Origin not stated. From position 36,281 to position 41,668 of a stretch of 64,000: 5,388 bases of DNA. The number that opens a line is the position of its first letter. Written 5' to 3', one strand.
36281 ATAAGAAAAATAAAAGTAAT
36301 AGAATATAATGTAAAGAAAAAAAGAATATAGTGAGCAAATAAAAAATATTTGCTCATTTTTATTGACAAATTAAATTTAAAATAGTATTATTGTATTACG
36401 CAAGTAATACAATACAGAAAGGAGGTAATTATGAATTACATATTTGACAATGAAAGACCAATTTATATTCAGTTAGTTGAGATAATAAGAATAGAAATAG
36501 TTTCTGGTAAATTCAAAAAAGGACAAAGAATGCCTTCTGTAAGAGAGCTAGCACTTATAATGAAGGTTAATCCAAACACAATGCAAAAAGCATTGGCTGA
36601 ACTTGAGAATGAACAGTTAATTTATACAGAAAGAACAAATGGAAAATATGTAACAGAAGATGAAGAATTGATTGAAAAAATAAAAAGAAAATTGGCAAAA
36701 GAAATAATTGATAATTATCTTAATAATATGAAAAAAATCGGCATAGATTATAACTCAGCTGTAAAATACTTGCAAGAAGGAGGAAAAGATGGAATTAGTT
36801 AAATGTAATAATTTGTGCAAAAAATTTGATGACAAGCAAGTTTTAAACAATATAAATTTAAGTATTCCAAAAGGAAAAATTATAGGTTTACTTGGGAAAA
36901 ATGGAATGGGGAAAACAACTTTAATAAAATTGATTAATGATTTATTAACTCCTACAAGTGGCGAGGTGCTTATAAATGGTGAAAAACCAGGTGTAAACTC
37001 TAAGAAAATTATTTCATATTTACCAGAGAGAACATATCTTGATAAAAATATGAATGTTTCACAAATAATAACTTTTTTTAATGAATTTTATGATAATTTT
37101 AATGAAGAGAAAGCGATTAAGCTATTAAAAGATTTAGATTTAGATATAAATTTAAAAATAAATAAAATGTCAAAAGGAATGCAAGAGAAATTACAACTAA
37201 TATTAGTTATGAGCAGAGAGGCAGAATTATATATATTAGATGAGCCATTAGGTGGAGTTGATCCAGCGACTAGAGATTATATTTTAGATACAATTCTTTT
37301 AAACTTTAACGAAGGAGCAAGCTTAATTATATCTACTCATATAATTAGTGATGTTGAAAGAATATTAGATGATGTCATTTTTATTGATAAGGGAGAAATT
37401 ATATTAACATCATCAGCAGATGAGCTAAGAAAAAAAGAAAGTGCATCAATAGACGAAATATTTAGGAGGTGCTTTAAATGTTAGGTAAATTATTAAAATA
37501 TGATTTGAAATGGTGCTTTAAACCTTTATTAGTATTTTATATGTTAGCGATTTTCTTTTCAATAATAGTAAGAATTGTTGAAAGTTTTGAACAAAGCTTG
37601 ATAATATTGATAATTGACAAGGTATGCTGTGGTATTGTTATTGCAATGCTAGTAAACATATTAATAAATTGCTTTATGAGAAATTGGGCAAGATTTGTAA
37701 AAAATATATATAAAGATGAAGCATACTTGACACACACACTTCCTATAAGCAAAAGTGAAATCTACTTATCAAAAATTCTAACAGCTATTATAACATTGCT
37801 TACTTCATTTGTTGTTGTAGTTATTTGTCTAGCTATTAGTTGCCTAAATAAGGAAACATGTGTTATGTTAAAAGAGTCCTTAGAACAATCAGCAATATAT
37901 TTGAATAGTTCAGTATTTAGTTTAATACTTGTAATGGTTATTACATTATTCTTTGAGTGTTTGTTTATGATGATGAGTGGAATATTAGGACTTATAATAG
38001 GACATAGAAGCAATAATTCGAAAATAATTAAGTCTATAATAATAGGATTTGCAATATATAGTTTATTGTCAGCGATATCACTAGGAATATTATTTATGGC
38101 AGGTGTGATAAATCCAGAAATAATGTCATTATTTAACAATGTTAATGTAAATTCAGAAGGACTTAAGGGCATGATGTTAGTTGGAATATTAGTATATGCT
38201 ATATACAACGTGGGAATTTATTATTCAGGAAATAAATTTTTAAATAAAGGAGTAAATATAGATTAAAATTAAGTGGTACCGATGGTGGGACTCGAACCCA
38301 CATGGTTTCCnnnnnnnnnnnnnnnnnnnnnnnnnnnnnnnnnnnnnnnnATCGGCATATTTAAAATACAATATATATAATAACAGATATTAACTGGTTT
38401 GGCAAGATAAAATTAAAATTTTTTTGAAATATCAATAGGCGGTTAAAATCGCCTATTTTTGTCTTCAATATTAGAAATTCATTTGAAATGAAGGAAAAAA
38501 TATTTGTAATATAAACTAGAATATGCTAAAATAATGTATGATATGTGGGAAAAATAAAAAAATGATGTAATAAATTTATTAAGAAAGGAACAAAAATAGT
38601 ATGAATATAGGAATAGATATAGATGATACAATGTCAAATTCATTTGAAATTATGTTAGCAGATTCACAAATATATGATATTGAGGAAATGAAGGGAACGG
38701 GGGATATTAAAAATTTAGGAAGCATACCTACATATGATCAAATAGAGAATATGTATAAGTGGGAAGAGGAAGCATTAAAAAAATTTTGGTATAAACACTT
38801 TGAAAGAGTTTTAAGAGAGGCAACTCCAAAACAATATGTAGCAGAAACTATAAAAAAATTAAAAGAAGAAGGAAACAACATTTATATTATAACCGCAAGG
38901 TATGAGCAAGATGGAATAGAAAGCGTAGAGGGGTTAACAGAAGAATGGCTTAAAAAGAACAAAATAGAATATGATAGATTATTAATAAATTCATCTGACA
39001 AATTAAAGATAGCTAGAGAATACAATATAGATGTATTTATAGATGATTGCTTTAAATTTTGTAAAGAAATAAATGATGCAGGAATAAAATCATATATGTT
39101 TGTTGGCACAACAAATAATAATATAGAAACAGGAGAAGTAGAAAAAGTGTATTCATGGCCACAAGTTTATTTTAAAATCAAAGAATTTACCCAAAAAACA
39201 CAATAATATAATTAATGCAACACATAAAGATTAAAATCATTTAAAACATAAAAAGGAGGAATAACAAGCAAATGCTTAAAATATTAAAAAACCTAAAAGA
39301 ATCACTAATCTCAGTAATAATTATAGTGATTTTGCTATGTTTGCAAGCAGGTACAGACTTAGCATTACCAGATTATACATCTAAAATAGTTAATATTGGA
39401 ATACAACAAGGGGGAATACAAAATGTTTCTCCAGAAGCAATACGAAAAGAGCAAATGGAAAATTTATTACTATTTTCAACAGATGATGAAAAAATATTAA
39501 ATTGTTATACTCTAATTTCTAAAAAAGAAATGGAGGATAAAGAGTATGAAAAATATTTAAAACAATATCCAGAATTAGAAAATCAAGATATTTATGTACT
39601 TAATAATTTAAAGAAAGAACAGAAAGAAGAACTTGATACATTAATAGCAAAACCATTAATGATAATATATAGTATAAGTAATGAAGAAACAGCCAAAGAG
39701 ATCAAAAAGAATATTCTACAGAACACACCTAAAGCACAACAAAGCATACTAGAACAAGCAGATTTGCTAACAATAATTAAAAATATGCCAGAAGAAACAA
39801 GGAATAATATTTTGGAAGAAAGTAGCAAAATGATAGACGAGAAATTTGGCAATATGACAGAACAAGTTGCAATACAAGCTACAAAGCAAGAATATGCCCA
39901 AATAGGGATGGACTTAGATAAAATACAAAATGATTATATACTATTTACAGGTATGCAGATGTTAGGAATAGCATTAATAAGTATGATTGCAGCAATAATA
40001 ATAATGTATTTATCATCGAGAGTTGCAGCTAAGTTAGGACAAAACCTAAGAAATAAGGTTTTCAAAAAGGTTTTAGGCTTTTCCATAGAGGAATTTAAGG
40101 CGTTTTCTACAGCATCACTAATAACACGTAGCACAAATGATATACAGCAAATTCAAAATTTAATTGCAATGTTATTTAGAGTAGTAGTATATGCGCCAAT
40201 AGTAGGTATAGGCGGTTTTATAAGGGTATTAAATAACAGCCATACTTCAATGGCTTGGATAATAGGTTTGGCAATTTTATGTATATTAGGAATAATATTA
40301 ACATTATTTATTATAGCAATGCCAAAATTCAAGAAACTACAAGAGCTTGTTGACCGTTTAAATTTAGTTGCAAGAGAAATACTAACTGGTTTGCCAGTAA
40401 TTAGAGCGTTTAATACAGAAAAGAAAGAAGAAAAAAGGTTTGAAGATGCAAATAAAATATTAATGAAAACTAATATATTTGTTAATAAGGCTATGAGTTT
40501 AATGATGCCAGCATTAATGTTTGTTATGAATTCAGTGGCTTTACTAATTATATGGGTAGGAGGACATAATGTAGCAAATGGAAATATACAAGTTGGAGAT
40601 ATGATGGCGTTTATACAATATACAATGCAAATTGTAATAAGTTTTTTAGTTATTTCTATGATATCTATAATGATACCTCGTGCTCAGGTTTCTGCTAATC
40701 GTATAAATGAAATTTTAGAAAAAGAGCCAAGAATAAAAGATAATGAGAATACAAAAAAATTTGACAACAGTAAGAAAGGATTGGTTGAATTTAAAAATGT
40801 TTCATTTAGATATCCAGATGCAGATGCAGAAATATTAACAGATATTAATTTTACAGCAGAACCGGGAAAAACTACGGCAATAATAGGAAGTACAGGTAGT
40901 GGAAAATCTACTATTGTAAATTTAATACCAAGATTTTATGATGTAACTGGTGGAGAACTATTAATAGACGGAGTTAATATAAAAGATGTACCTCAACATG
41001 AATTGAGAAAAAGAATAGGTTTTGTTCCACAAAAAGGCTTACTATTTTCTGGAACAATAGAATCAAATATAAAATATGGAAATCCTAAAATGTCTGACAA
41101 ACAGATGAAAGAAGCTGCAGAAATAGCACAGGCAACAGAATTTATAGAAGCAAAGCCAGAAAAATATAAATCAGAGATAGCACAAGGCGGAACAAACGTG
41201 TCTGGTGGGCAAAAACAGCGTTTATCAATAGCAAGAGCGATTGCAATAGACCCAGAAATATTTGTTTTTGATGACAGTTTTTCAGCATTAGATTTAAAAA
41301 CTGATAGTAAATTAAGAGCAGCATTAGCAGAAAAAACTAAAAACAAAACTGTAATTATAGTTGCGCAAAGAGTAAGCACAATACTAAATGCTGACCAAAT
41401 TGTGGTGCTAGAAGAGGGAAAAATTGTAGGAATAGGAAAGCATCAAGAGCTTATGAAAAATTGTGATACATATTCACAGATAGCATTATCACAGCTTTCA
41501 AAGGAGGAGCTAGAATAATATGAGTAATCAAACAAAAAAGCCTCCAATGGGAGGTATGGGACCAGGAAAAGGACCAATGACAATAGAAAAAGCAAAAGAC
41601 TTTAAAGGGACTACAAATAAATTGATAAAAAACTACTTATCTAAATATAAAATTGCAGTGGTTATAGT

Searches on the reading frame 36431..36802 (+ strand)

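Call 74: search_protein_families(library=pfam, proteins=[window:36431-36802:+], max_evalue=0.001)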
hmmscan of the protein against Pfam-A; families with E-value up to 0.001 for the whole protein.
window:36431-36802:+ (123 aa): 2 families
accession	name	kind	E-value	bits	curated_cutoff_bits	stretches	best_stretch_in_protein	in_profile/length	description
PF00392.27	GntR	-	4.2e-13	49.2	27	1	13-74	3-64/64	Bacterial regulatory proteins, gntR family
PF14502.12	HTH_41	-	0.00021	21.1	25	1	29-69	1-41/48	Helix-turn-helix domain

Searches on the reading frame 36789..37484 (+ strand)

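Call 55: search_protein_families(library=pfam, proteins=[window:36789-37484:+], max_evalue=0.00001)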
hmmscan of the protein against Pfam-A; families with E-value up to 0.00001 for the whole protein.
window:36789-37484:+ (231 aa): 2 families
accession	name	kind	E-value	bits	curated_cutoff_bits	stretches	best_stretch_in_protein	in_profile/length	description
PF00005.33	ABC_tran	-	8.8e-26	91.6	25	1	19-154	1-136/137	ABC transporter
PF13304.12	AAA_21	-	2.3e-11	44.7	27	1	116-184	227-298/304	AAA domain, putative AbiEii toxin, Type IV TA system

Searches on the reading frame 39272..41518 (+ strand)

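Call 3: search_protein_families(library=pfam, proteins=[window:39272-41518:+], max_evalue=0.01)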
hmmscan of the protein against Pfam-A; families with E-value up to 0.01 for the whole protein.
window:39272-41518:+ (748 aa): 5 families
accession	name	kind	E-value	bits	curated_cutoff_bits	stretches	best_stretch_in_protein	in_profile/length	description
PF00664.28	ABC_membrane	-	5e-35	121.9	28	1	222-455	39-271/274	ABC transporter transmembrane region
PF00005.33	ABC_tran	-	9.7e-28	97.9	25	1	522-670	1-136/137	ABC transporter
PF02463.25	SMC_N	-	0.00012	22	40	1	627-712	135-210/220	RecF/RecN/SMC N terminal domain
PF03193.22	RsgA_GTPase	-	0.0016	18.8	30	0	516-552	91-126/174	RsgA GTPase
PF13555.12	AAA_29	-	0.0027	17.9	27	1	531-549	21-39/61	P-loop containing region of AAA domain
